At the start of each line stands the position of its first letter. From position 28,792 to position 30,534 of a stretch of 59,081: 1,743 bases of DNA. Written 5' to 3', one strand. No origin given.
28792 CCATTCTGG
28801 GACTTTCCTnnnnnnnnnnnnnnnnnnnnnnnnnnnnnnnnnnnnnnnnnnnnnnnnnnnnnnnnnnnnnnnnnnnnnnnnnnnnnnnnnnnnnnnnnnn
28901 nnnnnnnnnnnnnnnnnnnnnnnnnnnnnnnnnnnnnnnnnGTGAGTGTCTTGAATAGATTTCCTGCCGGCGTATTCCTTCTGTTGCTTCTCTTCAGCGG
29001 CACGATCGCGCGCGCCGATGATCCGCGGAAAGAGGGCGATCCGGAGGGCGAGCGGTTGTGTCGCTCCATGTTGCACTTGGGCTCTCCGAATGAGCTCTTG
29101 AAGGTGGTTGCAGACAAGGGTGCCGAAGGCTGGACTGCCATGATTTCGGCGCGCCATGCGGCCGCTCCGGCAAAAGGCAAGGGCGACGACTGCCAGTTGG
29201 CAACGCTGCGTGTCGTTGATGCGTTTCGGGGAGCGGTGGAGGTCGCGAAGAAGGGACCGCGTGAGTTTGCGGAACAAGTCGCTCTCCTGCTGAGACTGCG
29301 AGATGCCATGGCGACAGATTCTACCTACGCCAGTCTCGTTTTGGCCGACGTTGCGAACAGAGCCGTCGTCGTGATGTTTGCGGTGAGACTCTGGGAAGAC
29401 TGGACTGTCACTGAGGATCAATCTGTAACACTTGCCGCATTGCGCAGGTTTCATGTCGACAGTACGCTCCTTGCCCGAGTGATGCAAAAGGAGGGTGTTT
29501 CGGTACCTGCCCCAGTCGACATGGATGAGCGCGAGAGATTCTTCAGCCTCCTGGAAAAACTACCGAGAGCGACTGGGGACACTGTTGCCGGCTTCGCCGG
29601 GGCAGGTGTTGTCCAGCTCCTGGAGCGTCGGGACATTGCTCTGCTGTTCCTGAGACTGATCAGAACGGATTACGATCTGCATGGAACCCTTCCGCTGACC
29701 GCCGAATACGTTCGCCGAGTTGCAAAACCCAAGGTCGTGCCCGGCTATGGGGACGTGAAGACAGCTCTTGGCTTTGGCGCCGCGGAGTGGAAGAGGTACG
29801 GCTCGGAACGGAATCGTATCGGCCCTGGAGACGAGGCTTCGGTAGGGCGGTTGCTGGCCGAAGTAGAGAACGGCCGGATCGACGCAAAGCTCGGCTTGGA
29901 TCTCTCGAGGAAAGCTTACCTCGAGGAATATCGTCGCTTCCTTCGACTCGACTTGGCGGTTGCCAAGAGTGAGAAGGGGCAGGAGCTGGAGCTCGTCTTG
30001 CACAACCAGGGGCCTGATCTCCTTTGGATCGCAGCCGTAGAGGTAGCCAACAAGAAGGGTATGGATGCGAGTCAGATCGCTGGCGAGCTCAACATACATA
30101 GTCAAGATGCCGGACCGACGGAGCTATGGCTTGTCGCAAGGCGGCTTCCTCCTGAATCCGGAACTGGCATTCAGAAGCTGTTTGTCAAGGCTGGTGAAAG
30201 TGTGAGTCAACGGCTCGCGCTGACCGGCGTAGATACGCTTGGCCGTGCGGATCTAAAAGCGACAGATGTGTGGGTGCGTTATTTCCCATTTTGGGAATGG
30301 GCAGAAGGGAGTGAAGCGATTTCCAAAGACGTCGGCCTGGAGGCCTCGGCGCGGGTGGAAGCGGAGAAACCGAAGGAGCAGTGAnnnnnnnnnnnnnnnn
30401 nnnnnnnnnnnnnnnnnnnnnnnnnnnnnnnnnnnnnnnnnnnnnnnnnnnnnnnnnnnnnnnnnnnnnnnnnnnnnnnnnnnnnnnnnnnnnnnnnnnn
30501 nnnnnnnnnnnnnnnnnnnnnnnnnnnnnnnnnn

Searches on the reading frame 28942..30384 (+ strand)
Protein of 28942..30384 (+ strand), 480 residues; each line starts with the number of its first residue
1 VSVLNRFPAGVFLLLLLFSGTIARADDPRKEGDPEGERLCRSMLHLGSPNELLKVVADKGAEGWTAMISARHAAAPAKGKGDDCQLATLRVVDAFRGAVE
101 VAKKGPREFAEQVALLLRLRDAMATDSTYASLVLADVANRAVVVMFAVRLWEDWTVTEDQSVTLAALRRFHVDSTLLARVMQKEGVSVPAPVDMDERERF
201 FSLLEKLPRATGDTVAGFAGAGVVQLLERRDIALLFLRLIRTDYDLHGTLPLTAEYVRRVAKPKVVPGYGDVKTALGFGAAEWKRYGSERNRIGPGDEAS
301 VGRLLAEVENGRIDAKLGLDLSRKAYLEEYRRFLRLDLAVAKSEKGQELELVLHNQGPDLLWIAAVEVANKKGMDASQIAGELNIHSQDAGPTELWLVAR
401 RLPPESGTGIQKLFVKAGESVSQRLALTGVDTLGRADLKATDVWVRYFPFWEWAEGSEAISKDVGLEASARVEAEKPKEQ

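Call 5: search_protein_families(library=pfam, proteins=[window:28942-30384:+], max_evalue=0.01)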
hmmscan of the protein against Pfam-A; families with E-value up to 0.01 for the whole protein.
window:28942-30384:+ (480 aa): 0 families

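Call 10: search_protein_families(library=pfam, proteins=[window:28942-30384:+], max_evalue=10)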
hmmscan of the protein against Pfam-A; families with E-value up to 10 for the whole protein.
window:28942-30384:+ (480 aa): 0 families

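Call 14: search_protein_families(library=ncbifam, proteins=[window:28942-30384:+], max_evalue=1)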
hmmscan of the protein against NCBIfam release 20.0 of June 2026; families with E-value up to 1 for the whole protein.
window:28942-30384:+ (480 aa): 0 families

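Call 70: search_protein_families(library=pfam, alignment_id=A9, max_evalue=0.001)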
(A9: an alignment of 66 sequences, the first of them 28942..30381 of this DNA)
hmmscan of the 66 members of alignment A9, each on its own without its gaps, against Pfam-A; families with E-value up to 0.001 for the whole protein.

A. member 1, window:28942-30381:+ (480 aa): 0 families

B. families by the number of members that match (of 66 scanned): 33 families (the first 25 are shown)
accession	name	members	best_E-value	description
PF13646.12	HEAT_2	12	3e-20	HEAT repeats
PF02985.28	HEAT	6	3.3e-12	HEAT repeat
PF03130.22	HEAT_PBS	5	2.5e-07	PBS lyase HEAT-like repeat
PF13431.12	TPR_17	2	9.4e-19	Tetratricopeptide repeat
PF13428.12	TPR_14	2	1.3e-14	Tetratricopeptide repeat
PF07719.23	TPR_2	2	3.5e-14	Tetratricopeptide repeat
PF13432.12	TPR_16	2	1.1e-12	Tetratricopeptide repeat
PF13513.12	HEAT_EZ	2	3.4e-08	HEAT-like repeat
PF13462.12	Thioredoxin_4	1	2.1e-32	Thioredoxin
PF01816.23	LRV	1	5.9e-22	Leucine rich repeat variant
PF13414.12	TPR_11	1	4.7e-21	TPR repeat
PF18884.5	TSP3_bac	1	7.2e-20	Bacterial TSP3 repeat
PF25591.1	LRV_2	1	1.1e-19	Leucine Rich Repeat Variant domain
PF14559.12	TPR_19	1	1.1e-19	Tetratricopeptide repeat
PF01323.26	DSBA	1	2.3e-16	DSBA-like thioredoxin domain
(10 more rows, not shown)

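Call 85: find_related_loci(query=window:28942-30381:+, collection=metagenome_contigs, flank=6000)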
Query window:28942-30381:+ (480 aa) in metagenome_contigs; peptide patterns used: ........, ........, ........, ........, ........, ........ (x = any residue, [..] = any of these).
62 stretches matched a pattern, but none encodes a relative of the query by tblastn (E <= 1e-3).
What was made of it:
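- Tried and rejected: A metagenome scan with partner A found no relative (call 85).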

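Call 105: search_solved_structures(query=window:28942-30381:+, max_evalue=1)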
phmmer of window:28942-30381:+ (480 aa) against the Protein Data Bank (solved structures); distinct sequences matched with E-value up to 1: 2.
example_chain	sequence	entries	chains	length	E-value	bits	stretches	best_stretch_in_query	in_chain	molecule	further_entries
4ibo_A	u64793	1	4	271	0.051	15.8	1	251-299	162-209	Gluconate dehydrogenase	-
8erw_A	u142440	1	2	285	0.34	13.1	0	94-140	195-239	C2HR4_8r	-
